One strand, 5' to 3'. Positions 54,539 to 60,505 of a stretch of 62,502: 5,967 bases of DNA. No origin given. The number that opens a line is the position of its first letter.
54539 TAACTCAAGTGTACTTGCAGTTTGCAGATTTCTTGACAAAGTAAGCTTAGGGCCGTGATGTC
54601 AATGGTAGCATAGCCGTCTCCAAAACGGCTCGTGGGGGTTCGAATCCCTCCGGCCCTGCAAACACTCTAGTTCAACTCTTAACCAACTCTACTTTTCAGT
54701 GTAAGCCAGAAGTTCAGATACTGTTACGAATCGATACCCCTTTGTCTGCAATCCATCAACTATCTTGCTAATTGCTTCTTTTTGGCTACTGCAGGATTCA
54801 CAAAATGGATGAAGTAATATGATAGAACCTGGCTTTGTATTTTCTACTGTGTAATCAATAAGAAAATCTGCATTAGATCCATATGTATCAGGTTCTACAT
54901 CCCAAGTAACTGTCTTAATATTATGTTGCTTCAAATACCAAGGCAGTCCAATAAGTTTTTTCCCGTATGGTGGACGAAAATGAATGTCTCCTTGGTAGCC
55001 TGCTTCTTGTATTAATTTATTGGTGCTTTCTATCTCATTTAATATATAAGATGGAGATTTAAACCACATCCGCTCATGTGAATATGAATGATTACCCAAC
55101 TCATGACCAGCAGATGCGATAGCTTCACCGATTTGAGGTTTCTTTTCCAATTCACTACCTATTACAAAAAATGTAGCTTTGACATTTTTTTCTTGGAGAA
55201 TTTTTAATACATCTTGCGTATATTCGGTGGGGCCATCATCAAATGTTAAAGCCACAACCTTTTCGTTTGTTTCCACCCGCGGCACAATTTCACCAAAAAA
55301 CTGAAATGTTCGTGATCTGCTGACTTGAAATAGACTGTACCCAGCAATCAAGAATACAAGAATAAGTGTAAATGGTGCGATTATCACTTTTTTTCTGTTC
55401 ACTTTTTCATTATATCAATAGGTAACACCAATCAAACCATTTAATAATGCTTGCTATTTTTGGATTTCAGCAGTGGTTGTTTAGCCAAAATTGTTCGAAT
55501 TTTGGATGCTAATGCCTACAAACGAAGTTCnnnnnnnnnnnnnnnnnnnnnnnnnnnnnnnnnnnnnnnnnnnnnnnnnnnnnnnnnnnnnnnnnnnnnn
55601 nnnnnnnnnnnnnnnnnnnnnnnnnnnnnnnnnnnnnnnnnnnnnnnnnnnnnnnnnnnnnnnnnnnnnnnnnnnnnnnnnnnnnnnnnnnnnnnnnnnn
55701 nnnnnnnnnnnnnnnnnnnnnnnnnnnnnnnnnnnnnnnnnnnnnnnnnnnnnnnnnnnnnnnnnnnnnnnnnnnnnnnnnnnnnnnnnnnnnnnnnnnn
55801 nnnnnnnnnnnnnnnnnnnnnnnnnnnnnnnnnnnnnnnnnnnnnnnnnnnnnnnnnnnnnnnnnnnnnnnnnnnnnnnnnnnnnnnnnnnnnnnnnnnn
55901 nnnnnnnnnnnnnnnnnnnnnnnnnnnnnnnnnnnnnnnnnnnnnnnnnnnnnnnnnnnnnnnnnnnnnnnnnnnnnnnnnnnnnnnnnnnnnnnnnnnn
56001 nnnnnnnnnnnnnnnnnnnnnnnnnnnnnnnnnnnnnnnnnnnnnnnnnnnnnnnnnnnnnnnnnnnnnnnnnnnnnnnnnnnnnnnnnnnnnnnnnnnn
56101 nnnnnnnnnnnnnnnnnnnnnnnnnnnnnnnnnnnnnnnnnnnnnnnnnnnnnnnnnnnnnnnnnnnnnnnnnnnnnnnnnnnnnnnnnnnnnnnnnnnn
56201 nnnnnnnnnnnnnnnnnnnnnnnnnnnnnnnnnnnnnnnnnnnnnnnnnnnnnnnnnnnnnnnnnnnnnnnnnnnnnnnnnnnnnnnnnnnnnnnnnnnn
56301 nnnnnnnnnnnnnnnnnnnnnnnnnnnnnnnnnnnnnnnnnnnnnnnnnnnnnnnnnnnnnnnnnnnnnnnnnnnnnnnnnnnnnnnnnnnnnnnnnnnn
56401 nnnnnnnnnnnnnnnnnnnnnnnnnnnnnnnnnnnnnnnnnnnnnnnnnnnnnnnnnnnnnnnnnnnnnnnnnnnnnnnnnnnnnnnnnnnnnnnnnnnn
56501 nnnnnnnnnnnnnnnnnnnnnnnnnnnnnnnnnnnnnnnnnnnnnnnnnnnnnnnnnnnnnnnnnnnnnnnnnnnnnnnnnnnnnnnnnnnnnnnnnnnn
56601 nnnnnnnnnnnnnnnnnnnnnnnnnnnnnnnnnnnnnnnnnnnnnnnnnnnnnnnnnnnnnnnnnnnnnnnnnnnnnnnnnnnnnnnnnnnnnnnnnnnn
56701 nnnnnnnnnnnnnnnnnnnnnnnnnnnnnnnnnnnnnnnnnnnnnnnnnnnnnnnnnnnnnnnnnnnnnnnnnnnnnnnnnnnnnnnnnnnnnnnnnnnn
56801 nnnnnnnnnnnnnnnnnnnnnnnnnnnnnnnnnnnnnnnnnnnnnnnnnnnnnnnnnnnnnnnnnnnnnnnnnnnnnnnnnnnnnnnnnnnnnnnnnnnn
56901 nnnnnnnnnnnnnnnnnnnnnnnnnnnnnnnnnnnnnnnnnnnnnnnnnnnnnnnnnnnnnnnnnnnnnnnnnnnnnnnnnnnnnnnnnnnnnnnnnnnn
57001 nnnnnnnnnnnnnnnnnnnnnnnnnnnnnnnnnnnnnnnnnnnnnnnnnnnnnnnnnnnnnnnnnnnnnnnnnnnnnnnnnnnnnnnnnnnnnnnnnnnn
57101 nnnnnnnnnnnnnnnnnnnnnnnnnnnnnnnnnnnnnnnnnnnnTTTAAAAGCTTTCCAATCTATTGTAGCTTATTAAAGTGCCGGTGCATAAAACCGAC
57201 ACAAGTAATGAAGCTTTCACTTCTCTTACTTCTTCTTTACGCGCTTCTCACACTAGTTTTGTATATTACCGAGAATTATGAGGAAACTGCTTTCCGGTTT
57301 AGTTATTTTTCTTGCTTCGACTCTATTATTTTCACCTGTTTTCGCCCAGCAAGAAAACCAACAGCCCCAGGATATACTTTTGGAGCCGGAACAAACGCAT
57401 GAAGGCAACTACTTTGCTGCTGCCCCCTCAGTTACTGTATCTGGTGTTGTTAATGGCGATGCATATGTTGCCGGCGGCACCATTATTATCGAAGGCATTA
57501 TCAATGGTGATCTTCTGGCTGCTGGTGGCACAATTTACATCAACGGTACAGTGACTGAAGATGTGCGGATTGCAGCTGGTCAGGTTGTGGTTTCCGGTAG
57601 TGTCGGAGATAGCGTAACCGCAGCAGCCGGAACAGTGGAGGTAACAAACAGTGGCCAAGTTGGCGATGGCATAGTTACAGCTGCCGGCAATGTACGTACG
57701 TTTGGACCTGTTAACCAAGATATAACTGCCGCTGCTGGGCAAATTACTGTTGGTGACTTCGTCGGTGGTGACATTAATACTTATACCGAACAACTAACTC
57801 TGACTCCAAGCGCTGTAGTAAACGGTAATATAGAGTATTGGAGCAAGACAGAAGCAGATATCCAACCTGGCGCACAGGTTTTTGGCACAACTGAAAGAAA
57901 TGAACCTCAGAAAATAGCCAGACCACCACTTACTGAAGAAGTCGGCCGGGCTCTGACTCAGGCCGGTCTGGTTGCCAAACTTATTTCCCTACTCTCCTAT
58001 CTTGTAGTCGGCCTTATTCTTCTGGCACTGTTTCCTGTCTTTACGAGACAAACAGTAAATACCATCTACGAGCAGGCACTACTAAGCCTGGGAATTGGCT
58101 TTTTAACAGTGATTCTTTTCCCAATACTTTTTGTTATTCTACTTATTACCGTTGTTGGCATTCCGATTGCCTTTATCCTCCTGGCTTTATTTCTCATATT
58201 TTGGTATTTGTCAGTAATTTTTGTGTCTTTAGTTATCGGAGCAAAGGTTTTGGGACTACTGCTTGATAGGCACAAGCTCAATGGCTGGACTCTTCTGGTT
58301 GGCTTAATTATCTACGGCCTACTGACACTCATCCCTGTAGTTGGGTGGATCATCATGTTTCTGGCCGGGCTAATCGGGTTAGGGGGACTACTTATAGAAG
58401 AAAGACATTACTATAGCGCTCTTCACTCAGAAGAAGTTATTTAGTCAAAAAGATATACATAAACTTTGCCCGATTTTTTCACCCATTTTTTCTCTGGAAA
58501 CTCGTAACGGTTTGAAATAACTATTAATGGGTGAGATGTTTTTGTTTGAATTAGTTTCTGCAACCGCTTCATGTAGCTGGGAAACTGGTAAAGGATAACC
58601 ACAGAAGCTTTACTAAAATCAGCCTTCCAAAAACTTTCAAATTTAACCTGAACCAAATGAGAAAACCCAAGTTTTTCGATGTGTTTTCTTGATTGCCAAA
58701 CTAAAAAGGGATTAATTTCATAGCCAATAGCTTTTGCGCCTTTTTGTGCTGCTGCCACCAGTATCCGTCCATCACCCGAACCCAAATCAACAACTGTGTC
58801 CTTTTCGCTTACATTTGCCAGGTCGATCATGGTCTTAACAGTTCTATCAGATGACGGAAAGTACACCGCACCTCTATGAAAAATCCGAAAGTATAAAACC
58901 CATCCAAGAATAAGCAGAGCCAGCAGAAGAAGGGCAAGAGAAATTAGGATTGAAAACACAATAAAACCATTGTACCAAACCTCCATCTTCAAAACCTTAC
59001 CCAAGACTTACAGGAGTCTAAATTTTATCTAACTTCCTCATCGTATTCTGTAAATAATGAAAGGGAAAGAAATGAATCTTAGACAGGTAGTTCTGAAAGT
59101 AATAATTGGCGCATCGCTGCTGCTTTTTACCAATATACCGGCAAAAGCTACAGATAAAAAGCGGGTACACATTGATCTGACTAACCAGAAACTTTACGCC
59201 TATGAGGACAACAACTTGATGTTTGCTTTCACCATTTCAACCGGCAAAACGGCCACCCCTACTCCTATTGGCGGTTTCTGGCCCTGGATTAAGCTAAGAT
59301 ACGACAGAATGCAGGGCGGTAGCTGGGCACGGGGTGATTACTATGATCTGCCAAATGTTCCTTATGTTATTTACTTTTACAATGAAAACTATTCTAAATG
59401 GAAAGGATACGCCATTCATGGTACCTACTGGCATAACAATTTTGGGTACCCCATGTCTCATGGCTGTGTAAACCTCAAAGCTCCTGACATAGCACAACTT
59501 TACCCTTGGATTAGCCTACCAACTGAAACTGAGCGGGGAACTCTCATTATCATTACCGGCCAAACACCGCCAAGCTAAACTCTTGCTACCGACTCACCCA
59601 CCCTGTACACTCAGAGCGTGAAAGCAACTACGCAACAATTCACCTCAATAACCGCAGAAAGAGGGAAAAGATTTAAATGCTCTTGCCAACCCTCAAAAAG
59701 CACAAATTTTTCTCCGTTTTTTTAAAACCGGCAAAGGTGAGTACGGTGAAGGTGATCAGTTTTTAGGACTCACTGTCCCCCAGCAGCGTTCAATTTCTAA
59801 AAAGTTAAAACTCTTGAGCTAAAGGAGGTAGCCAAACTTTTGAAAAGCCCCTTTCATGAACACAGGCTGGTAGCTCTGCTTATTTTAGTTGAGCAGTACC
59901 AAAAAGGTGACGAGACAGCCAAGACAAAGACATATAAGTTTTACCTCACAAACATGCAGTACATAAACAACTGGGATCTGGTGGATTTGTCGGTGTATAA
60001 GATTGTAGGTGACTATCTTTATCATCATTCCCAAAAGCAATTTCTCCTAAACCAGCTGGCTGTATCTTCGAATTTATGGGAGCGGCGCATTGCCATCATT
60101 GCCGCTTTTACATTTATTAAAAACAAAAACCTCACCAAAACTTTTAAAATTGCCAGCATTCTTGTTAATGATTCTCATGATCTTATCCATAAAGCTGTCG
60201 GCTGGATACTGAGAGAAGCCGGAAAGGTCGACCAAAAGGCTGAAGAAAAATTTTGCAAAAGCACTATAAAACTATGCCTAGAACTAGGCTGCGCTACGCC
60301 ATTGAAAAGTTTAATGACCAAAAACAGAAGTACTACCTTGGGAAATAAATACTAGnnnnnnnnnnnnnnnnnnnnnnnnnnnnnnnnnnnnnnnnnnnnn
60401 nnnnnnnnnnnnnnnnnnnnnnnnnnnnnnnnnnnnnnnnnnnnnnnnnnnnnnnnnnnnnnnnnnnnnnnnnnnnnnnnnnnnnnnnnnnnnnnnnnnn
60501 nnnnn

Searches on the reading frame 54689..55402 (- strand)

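Call 102: search_protein_families(library=pfam, proteins=[window:54689-55402:-], max_evalue=0.0001)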
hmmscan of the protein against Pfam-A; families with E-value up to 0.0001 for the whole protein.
window:54689-55402:- (237 aa): 1 family
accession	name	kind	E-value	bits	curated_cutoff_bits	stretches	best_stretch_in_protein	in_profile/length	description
PF01522.26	Polysacc_deac_1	-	5.9e-36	123.6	23.1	1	43-164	2-123/124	Polysaccharide deacetylase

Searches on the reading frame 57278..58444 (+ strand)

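Call 102: search_protein_families(library=pfam, proteins=[window:57278-58444:+], max_evalue=0.0001)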
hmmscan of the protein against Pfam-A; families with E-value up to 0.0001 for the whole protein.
window:57278-58444:+ (388 aa): 1 family
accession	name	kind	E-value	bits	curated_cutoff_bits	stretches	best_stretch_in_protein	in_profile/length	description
PF04519.19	Bactofilin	-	1.2e-06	29.1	27.9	0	57-133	8-81/98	Polymer-forming cytoskeletal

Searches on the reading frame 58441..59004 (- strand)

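Call 102: search_protein_families(library=pfam, proteins=[window:58441-59004:-], max_evalue=0.0001)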
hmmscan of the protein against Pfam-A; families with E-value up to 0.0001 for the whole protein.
window:58441-59004:- (187 aa): 1 family
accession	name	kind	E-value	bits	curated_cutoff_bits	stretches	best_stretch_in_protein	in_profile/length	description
PF13847.12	Methyltransf_31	-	1.3e-07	31.9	27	1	67-150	3-92/145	Methyltransferase domain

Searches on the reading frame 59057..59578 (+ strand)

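Call 102: search_protein_families(library=pfam, proteins=[window:59057-59578:+], max_evalue=0.0001)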
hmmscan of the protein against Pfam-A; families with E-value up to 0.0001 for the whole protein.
window:59057-59578:+ (173 aa): 1 family
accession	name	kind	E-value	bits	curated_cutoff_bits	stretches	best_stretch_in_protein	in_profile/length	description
PF03734.19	YkuD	-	7.5e-22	78.9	23.4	1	35-155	2-141/146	L,D-transpeptidase catalytic domain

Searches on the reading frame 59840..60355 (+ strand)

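Call 102: search_protein_families(library=pfam, proteins=[window:59840-60355:+], max_evalue=0.0001)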
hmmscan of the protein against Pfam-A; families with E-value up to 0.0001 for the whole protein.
window:59840-60355:+ (171 aa): 1 family
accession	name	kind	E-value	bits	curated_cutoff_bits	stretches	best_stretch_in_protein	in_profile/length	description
PF08713.17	DNA_alkylation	-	7.4e-42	143.9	21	1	1-142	60-197/213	DNA alkylation repair enzyme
